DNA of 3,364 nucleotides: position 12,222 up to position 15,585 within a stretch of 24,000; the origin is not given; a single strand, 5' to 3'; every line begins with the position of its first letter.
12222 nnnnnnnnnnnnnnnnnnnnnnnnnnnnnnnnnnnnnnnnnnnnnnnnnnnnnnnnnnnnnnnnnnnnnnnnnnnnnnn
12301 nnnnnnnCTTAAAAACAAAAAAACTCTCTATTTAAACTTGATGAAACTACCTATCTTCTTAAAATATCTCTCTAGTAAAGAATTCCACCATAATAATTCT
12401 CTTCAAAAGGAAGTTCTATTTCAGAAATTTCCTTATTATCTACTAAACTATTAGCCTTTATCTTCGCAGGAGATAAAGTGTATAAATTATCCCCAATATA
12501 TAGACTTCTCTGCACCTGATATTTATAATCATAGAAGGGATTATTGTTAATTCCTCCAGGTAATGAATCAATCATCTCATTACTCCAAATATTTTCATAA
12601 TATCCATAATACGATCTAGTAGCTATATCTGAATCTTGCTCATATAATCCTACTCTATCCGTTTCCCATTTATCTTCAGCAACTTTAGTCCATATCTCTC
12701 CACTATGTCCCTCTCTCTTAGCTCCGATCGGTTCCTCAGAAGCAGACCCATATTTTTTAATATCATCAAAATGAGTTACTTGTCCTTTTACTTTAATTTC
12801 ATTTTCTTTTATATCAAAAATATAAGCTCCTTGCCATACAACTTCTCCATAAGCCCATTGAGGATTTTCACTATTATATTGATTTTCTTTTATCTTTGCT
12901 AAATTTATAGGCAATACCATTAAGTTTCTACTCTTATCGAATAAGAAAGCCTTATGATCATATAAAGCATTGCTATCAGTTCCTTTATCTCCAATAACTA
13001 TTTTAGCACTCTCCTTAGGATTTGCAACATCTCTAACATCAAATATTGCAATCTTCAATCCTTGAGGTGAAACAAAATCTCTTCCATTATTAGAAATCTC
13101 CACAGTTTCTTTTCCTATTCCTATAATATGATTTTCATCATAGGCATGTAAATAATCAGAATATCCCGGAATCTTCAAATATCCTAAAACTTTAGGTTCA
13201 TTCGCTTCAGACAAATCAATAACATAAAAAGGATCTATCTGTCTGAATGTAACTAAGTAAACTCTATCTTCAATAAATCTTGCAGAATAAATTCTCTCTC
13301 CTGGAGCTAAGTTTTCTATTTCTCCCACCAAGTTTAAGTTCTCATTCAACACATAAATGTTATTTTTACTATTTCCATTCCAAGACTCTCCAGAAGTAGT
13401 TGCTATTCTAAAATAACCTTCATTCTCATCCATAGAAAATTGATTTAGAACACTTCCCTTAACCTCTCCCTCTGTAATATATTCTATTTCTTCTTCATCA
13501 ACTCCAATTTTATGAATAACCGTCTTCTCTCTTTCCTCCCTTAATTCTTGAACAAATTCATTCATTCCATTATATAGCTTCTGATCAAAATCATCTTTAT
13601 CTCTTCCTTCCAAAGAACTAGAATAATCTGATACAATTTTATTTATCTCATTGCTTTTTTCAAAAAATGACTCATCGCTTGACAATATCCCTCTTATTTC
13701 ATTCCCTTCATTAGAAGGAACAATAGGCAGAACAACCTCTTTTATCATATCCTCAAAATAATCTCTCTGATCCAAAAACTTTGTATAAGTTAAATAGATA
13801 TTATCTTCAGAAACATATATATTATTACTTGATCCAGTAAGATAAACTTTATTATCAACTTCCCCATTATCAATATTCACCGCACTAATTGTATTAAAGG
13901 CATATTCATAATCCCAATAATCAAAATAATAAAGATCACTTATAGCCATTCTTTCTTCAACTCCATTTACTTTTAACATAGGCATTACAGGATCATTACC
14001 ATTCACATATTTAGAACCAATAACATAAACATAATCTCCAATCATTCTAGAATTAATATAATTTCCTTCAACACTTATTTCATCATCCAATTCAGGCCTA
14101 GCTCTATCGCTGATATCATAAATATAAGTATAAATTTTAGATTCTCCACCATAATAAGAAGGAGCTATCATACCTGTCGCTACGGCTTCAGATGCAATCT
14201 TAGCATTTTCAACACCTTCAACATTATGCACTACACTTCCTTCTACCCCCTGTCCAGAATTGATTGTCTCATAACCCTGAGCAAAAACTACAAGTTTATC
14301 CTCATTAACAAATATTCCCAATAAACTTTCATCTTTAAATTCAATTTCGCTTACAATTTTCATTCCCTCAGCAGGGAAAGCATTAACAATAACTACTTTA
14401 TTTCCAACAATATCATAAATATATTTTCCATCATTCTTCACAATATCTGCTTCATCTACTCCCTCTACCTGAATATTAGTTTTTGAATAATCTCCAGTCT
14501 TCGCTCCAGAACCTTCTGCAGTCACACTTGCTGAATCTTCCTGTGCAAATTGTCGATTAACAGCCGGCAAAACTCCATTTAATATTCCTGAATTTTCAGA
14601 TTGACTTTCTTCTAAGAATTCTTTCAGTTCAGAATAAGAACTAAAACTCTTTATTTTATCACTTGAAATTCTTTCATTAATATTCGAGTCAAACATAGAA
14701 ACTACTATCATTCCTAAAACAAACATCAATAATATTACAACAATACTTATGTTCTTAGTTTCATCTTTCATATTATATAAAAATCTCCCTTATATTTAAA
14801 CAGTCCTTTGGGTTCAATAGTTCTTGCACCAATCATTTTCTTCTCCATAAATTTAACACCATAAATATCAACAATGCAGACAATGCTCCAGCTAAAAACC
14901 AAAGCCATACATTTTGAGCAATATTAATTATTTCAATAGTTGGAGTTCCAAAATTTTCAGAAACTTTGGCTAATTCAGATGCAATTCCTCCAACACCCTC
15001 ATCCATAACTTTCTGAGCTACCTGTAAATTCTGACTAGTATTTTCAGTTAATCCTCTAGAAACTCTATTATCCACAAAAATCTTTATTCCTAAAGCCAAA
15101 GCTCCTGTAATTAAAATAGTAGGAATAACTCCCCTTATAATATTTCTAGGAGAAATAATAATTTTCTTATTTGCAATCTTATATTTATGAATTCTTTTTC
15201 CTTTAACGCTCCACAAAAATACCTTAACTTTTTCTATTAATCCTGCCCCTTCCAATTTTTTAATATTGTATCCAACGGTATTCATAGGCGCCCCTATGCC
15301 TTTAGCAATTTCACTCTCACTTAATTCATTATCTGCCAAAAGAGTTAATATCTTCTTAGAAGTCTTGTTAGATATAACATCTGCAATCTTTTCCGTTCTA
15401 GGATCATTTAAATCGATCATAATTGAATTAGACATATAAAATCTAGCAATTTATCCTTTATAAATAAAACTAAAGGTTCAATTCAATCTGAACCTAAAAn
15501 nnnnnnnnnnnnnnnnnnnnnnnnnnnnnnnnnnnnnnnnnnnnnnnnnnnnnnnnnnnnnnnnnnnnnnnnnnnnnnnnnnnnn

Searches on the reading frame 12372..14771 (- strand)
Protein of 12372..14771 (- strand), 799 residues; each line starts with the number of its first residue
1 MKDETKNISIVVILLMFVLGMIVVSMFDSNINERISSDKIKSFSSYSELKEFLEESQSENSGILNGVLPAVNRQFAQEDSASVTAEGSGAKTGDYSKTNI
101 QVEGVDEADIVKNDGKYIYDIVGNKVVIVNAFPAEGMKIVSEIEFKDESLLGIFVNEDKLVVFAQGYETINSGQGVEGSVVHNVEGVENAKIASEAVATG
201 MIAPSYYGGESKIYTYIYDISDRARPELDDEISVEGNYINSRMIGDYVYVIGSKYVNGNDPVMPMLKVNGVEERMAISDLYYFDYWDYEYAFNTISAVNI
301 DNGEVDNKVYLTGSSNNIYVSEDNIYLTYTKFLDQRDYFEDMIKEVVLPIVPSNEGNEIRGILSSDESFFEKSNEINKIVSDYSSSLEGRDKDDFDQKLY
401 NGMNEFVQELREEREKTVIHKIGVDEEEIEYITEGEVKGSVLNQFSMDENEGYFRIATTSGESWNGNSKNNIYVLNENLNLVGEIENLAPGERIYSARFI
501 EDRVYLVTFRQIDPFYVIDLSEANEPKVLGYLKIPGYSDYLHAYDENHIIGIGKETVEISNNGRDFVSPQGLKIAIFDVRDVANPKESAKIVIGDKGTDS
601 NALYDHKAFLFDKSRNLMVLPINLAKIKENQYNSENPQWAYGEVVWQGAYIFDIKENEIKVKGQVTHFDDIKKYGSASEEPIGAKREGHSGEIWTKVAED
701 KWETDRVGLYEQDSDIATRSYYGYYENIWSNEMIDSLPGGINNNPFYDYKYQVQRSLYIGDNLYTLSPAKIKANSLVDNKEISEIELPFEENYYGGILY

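Call 4: search_protein_families(library=pfam, proteins=[window:12372-14771:-], max_evalue=1)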
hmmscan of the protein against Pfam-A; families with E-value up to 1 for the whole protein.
window:12372-14771:- (799 aa): 3 families
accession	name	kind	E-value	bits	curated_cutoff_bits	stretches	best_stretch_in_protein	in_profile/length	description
PF09826.15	Beta_propel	-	2.9e-156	521.6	22.4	1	95-776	1-492/495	Beta propeller domain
PF12008.13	EcoR124_C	-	0.0018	18.4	23.1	1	354-433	137-211/260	Type I restriction and modification enzyme - subunit R C terminal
PF16469.10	NPA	-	0.18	12.9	27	1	372-430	32-90/123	Nematode polyprotein allergen ABA-1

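Call 36: search_protein_families(library=ncbifam, proteins=[window:12372-14771:-], max_evalue=0.1)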
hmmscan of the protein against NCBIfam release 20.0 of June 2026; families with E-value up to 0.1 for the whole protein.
window:12372-14771:- (799 aa): 0 families

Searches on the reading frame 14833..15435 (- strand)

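Call 4: search_protein_families(library=pfam, proteins=[window:14833-15435:-], max_evalue=1)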
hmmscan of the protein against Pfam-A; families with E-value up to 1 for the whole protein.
window:14833-15435:- (200 aa): 17 families
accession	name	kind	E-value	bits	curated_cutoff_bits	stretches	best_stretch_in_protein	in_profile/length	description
PF12840.13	HTH_20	-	1.7e-11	44.3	27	1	22-70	2-51/51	Helix-turn-helix domain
PF01022.26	HTH_5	-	1.1e-05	25.7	22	1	27-69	5-47/47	Bacterial regulatory protein, arsR family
PF13412.12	HTH_24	-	0.00023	21.1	21.9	1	23-68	2-48/48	Winged helix-turn-helix DNA-binding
PF01978.25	TrmB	-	0.00058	20.1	25.6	1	30-72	15-57/68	Sugar-specific transcriptional regulator TrmB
PF25213.1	HVO_A0261_N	-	0.0083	16.4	35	1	15-70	2-57/86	HVO_A0261 N-terminal domain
PF09990.14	DUF2231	-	0.022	15.3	26.4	1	148-199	44-95/139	Predicted membrane protein (DUF2231)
PF01047.28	MarR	-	0.028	14.8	24.6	1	29-70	8-50/59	MarR family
PF24270.1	HTH_Cmi2_C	-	0.032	14.9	27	1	8-69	59-120/125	Cmi2, C-terminal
PF12802.13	MarR_2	-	0.055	14.1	27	1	29-70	10-53/61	MarR family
PF25212.1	HVO_A0114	-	0.071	13.3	27.6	1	13-70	12-69/84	HVO_A0114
PF04182.18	B-block_TFIIIC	-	0.09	13.3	22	1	51-83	32-61/73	B-block binding subunit of TFIIIC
PF02002.24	TFIIE_alpha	-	0.1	12.9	22.9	1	23-71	12-61/105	TFIIE alpha subunit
PF07472.16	PA-IIL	-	0.11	13.3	21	1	109-153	15-59/107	Fucose-binding lectin II (PA-IIL)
PF13545.12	HTH_Crp_2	-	0.19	12.2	27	1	37-69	22-55/70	Crp-like helix-turn-helix domain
PF08281.18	Sigma70_r4_2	-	0.19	11.8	25.7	1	27-59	16-48/54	Sigma-70, region 4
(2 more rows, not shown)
